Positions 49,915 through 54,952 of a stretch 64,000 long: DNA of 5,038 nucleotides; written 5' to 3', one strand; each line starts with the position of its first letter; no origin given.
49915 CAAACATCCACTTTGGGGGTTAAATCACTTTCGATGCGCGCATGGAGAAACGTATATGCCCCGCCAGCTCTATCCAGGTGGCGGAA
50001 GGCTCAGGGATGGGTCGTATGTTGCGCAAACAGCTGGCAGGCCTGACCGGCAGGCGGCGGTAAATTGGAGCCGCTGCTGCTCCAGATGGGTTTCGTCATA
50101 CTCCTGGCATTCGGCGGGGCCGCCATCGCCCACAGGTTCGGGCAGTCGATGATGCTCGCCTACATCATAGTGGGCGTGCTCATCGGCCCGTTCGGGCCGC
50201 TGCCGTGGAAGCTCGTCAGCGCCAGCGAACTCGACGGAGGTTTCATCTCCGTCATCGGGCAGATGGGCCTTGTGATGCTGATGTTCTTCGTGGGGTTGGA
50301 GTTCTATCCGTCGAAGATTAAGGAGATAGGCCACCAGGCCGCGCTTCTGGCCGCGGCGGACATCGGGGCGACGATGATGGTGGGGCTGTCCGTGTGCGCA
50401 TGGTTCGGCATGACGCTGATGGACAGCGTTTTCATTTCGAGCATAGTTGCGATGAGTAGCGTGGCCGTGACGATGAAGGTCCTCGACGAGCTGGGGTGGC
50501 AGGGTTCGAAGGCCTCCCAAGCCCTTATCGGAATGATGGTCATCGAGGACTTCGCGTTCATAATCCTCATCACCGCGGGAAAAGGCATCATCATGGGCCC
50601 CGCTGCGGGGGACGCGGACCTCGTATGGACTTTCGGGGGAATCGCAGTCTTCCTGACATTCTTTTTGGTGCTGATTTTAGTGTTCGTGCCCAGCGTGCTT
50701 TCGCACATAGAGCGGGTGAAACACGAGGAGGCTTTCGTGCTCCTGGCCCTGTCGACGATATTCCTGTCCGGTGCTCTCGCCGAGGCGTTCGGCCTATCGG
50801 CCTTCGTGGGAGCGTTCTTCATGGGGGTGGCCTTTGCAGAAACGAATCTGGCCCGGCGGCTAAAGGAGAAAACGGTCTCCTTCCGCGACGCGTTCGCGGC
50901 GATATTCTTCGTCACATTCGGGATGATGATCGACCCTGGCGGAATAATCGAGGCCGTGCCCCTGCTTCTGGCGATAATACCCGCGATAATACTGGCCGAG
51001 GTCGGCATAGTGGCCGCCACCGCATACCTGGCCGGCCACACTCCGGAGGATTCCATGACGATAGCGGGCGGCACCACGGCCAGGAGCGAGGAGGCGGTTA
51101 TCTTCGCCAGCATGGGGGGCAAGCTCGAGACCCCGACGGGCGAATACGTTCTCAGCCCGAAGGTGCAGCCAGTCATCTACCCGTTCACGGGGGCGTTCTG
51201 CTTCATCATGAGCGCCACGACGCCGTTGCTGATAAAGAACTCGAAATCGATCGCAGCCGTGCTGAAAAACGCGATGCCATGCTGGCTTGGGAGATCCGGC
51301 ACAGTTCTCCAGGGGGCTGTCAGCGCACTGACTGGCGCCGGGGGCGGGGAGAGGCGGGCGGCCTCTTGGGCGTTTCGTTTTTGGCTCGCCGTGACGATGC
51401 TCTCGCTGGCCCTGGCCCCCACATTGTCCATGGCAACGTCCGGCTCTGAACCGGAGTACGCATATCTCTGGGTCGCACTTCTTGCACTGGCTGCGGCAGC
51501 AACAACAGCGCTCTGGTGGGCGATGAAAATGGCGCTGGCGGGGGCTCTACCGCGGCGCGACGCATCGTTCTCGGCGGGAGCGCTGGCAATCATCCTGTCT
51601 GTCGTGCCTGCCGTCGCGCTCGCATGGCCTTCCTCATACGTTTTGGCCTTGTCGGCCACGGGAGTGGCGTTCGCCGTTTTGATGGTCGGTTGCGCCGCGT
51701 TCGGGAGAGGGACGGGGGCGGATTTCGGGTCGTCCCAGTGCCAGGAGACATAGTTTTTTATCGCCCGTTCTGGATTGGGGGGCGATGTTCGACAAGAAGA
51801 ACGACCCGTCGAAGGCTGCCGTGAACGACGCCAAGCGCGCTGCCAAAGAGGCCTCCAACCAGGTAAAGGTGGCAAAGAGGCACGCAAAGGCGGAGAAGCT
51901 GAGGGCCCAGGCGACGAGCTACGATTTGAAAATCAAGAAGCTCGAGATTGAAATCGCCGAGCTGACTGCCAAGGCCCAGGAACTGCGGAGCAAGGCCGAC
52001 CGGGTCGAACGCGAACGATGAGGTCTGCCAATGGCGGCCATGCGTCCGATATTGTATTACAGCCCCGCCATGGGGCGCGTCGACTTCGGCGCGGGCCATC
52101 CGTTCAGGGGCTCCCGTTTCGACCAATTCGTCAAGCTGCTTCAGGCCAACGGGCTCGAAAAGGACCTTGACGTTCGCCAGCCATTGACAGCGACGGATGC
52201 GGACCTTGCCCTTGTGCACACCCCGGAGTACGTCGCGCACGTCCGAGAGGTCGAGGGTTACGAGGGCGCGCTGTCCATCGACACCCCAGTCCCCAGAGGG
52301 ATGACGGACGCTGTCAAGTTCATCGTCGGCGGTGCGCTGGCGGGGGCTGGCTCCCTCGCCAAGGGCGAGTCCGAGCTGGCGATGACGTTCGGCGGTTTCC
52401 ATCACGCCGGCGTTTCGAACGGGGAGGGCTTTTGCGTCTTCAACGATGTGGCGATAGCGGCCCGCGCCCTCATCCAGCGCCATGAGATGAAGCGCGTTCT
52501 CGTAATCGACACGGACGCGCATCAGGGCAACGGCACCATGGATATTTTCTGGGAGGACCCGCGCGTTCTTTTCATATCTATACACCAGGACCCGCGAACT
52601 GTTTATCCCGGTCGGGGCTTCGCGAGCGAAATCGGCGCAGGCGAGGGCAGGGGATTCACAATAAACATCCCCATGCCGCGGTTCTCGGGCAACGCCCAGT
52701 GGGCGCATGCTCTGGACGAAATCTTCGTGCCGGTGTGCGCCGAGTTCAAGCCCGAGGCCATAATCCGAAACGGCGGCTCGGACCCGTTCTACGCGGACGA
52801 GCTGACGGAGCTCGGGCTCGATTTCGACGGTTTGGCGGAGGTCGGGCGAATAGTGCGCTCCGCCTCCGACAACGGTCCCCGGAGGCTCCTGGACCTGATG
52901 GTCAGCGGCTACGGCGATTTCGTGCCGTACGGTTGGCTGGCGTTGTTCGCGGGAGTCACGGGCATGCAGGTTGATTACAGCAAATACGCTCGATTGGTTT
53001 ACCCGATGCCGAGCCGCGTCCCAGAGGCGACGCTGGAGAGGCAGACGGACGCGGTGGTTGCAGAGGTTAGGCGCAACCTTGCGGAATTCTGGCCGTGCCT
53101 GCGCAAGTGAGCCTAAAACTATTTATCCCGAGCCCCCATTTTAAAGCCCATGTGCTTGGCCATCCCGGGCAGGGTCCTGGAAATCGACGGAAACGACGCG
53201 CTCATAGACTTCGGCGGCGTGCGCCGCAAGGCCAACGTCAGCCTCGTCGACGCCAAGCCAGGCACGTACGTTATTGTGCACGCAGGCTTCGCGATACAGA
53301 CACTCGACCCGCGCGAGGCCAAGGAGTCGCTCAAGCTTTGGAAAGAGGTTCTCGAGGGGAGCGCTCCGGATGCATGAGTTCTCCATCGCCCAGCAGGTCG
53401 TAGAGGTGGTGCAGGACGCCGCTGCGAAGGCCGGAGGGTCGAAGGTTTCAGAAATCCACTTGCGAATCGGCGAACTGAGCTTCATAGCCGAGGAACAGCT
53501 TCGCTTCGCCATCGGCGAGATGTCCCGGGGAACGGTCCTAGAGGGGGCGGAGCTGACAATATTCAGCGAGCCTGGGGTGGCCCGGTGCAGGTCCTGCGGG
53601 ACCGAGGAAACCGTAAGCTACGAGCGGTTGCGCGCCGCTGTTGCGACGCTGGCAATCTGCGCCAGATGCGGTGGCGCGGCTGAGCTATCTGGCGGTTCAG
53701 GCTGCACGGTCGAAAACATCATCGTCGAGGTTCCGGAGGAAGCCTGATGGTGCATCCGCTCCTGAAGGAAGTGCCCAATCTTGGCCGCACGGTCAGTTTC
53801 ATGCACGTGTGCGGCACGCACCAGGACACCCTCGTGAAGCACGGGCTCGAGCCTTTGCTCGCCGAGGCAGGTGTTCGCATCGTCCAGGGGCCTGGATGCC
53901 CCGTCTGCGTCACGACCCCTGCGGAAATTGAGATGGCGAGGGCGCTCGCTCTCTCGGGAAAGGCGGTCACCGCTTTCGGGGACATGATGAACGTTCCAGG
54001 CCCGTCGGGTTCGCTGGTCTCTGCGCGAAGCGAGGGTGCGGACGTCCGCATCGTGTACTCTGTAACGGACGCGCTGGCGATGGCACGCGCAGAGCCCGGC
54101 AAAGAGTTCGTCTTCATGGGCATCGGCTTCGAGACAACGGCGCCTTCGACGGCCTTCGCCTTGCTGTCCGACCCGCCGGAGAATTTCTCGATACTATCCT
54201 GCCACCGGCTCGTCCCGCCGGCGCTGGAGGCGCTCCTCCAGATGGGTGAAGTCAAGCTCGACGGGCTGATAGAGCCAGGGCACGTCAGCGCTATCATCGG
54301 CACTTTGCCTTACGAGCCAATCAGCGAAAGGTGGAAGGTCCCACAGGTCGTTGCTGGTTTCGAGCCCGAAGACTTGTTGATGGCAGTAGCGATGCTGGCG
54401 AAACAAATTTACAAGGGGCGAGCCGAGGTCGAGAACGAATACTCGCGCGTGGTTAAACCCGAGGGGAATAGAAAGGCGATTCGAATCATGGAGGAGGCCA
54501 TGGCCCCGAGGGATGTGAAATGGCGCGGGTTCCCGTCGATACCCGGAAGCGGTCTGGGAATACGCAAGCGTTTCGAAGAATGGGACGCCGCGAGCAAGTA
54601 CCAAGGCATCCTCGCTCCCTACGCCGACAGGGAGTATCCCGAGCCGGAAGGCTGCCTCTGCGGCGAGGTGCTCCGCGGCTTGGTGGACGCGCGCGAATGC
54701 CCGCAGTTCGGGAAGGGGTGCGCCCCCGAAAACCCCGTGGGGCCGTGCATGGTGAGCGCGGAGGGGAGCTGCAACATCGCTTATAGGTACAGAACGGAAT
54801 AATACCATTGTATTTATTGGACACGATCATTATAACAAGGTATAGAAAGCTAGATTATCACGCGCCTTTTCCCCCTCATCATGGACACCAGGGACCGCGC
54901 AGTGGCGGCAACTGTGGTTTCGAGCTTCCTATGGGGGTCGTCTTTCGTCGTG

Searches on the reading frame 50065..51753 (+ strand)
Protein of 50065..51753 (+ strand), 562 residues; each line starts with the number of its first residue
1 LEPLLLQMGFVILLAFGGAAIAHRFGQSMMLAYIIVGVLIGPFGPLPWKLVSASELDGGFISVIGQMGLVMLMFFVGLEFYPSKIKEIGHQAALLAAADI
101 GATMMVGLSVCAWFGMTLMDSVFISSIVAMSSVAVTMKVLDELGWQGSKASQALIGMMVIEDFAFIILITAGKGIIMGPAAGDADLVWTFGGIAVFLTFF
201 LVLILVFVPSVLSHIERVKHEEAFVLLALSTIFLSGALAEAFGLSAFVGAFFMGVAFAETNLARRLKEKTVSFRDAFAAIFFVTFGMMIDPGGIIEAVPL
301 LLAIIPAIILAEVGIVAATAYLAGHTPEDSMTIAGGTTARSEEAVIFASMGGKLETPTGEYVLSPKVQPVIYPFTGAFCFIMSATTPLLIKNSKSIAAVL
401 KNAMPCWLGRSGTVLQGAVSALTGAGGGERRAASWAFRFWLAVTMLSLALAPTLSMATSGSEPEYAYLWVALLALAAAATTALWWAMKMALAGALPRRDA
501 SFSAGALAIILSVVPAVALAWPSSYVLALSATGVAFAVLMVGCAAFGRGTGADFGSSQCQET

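Call 82: search_protein_families(library=pfam, proteins=[window:50065-51753:+], max_evalue=0.001)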
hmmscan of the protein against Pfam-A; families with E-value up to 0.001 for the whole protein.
window:50065-51753:+ (562 aa): 1 family
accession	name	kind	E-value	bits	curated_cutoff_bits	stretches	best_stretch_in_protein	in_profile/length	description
PF00999.27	Na_H_Exchanger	-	9.2e-51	173.3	26.2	1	13-363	3-349/375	Sodium/hydrogen exchanger, transmembrane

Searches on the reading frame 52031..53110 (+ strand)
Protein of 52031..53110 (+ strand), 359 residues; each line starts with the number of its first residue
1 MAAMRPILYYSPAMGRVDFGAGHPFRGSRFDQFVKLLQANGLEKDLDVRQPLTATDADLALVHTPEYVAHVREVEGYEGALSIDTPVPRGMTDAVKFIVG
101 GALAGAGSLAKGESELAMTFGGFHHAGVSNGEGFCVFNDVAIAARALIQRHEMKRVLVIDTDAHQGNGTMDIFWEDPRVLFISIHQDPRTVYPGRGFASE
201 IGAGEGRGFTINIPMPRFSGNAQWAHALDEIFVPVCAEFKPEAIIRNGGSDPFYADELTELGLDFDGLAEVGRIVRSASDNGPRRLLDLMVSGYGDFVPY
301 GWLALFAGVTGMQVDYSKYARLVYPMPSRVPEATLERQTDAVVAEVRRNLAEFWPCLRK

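Call 109: search_protein_families(library=pfam, proteins=[window:52031-53110:+], max_evalue=0.00001)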
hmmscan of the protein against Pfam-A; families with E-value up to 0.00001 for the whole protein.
window:52031-53110:+ (359 aa): 1 family
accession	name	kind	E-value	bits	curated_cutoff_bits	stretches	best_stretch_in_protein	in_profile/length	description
PF00850.24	Hist_deacetyl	-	8.2e-74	249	27.9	1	23-294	1-282/298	Histone deacetylase domain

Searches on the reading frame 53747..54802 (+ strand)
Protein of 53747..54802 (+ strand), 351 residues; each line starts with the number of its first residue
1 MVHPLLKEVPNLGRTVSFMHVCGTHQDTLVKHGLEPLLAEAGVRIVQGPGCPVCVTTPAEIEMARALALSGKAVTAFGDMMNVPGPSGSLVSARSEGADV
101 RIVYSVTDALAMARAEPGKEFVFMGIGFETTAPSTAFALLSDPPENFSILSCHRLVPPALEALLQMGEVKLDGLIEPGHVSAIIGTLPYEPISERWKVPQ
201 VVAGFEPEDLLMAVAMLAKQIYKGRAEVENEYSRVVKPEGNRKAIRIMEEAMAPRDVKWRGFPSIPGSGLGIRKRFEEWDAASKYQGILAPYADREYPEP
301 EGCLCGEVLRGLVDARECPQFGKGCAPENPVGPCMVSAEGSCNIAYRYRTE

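Call 109: search_protein_families(library=pfam, proteins=[window:53747-54802:+], max_evalue=0.00001)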
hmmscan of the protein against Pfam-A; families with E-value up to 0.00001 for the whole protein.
window:53747-54802:+ (351 aa): 1 family
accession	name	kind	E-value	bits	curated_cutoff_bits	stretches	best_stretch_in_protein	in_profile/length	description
PF01924.21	HypD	-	4e-132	441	25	1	12-349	16-351/351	Hydrogenase formation hypA family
